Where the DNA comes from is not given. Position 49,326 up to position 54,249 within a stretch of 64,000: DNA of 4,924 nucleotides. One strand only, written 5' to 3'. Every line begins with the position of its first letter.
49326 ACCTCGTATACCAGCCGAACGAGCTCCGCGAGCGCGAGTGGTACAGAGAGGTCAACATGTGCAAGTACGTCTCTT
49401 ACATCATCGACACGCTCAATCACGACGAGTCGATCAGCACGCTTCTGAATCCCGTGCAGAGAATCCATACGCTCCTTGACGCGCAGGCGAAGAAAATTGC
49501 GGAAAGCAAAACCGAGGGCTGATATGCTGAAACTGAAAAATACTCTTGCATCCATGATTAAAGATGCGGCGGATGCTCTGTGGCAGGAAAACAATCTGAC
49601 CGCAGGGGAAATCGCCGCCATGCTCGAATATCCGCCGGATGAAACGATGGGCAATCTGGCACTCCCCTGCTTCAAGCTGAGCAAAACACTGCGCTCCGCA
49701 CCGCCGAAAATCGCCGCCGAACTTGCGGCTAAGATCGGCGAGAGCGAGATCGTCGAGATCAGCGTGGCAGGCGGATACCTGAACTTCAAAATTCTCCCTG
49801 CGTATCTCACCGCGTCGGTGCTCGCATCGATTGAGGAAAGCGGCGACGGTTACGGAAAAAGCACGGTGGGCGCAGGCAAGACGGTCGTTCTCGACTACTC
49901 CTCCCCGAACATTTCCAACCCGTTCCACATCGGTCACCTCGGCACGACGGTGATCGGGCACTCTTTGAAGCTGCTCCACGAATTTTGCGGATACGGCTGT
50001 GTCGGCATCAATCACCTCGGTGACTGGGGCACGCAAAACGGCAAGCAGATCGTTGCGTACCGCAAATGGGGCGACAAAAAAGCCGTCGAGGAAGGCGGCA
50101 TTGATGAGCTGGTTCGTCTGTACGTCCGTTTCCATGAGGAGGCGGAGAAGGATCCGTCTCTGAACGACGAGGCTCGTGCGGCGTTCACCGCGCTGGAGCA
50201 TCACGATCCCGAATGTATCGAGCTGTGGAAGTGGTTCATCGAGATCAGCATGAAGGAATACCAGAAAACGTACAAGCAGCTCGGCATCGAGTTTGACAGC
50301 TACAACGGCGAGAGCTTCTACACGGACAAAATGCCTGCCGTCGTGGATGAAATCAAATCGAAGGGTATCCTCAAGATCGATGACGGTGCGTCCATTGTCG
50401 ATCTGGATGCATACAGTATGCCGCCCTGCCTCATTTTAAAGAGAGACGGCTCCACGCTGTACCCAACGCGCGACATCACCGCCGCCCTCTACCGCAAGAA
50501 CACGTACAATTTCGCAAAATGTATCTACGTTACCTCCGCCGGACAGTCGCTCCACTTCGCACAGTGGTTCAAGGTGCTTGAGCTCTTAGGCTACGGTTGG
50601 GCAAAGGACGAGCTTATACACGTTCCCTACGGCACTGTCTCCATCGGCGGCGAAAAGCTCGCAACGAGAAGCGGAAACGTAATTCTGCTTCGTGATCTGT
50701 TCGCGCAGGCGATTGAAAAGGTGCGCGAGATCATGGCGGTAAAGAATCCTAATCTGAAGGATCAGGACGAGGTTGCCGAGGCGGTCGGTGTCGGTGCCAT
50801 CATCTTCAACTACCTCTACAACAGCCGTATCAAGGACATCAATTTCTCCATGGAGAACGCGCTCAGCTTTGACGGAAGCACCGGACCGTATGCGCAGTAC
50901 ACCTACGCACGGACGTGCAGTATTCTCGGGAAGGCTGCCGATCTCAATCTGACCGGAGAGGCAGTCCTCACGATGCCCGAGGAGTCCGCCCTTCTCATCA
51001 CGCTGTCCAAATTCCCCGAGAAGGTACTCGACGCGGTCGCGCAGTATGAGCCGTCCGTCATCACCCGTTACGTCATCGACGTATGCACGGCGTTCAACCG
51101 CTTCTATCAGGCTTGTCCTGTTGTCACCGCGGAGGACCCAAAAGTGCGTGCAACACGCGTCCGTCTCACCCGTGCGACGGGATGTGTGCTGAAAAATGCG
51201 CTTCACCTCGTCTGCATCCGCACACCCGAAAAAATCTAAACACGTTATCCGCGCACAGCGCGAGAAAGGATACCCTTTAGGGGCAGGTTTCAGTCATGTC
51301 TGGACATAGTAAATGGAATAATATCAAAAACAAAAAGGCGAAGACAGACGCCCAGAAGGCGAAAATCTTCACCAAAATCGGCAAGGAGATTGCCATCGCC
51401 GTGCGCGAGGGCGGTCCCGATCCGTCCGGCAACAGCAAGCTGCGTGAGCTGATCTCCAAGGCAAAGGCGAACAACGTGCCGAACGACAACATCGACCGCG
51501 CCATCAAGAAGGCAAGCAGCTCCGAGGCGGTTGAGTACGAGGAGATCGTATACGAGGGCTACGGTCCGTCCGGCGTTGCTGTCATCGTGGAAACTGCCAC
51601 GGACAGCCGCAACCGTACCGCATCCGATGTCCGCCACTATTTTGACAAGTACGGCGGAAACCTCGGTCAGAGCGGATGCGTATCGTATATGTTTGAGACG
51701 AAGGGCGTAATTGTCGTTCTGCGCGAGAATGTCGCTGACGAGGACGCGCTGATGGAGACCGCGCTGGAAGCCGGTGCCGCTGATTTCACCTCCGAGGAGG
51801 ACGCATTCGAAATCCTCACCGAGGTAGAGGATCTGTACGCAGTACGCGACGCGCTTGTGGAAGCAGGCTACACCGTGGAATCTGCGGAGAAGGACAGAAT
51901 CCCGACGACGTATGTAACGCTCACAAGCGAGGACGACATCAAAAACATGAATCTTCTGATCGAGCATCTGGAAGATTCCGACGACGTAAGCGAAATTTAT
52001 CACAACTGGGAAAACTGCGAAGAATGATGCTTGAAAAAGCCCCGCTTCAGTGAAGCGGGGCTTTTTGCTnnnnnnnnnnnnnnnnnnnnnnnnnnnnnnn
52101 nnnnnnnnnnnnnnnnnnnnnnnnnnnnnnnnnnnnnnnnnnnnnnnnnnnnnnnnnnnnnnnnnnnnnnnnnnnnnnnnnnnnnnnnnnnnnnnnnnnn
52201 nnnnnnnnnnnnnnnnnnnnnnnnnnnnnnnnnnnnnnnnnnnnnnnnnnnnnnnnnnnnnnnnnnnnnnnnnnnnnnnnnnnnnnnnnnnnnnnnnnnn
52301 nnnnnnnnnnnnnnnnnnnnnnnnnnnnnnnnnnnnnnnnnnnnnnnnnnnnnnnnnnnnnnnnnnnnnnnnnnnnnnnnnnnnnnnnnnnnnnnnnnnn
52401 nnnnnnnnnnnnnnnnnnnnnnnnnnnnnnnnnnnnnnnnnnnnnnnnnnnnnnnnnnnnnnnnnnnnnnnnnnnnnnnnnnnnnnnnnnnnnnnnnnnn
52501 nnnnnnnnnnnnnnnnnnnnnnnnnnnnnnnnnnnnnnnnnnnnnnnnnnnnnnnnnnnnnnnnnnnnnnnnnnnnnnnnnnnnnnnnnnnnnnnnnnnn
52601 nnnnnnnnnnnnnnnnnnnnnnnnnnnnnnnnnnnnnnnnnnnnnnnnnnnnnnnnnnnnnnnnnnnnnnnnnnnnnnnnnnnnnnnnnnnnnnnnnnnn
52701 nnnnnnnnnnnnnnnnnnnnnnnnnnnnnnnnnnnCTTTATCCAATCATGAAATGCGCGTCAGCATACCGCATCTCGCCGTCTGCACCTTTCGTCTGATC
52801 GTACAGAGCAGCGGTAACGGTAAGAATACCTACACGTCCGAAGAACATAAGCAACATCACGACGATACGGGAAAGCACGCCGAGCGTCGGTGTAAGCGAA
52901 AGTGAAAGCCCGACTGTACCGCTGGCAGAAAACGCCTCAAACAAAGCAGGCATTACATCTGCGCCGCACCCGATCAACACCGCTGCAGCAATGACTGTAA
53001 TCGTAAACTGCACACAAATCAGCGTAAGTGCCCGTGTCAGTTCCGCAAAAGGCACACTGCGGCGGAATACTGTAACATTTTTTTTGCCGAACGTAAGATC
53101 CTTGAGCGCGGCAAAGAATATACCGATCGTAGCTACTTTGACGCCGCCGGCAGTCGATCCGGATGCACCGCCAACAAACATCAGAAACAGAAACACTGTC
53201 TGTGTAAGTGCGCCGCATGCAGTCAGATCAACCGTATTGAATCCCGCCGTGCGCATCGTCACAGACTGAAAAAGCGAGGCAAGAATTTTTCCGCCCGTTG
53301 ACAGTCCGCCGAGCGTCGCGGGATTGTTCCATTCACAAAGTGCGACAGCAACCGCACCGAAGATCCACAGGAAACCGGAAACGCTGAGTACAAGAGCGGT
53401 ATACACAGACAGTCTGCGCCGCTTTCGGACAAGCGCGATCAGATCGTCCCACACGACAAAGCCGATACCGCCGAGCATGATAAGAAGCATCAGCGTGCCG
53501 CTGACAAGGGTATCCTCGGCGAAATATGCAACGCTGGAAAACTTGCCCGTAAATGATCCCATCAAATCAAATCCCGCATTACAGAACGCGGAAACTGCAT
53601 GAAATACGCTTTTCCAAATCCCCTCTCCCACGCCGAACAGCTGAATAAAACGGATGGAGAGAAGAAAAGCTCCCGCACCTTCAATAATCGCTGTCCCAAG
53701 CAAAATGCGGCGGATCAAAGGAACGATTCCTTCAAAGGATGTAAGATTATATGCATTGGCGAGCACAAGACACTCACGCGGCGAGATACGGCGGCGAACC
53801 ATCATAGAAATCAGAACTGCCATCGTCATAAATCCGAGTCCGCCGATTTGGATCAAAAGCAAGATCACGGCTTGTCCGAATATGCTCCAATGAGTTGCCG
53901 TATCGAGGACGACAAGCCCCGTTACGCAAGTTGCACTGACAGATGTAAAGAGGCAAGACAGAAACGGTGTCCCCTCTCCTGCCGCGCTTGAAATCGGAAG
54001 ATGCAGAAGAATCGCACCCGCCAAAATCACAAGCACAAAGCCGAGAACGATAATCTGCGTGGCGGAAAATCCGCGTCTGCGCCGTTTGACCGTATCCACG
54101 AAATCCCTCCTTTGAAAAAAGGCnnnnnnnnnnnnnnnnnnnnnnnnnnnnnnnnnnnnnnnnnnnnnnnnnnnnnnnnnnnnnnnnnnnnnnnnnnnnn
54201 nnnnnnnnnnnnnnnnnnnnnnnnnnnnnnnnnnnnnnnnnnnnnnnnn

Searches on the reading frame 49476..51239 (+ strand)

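Call 25: search_protein_families(library=pfam, proteins=[window:49476-51239:+], max_evalue=0.001)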
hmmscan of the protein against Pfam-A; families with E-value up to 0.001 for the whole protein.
window:49476-51239:+ (587 aa): 3 families
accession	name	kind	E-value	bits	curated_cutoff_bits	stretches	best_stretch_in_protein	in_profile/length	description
PF00750.26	tRNA-synt_1d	-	6.8e-84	282.2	23.3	1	130-458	15-348/349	tRNA synthetases class I (R), catalytic domain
PF05746.21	DALR_1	-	5e-27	94.8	22.3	1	474-587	2-117/117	DALR anticodon binding domain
PF03485.21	Arg_tRNA_synt_N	-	2.6e-13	50.8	21.5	1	21-106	4-85/85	Arginyl tRNA synthetase N terminal domain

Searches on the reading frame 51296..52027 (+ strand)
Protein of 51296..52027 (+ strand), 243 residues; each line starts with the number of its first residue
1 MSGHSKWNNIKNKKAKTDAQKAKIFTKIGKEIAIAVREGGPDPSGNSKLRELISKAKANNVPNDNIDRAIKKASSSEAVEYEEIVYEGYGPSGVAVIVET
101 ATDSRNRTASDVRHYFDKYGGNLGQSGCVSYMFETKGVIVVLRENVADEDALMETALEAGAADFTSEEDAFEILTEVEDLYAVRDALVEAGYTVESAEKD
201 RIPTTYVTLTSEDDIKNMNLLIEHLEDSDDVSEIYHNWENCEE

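Call 25: search_protein_families(library=pfam, proteins=[window:51296-52027:+], max_evalue=0.001)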
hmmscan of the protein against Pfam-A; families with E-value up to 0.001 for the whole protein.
window:51296-52027:+ (243 aa): 2 families
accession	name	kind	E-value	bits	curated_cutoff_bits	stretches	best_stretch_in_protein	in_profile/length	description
PF01709.26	Transcrip_reg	-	5e-61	205.5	27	1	81-238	1-160/160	TACO1/YebC second and third domain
PF20772.2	TACO1_YebC_N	-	1.6e-32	112.2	36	1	5-75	1-72/73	TACO1/YebC protein N-terminal domain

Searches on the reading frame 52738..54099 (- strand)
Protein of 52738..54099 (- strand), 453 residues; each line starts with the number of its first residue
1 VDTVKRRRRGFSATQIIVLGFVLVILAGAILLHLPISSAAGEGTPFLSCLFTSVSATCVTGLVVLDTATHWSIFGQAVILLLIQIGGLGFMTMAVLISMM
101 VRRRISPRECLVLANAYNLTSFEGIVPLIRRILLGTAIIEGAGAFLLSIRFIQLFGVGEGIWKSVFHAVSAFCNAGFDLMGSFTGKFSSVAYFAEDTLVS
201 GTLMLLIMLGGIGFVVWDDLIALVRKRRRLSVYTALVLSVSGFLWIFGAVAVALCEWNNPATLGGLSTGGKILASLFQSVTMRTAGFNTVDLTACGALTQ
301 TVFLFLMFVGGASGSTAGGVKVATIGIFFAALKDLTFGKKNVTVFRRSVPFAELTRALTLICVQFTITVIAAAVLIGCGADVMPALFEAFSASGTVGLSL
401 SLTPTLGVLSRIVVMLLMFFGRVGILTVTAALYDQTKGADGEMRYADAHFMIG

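Call 25: search_protein_families(library=pfam, proteins=[window:52738-54099:-], max_evalue=0.001)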
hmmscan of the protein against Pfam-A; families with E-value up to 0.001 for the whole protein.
window:52738-54099:- (453 aa): 1 family
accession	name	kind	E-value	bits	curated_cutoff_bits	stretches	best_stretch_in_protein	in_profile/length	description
PF02386.22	TrkH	-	1e-49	169.8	27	1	20-429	42-487/502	Cation transport protein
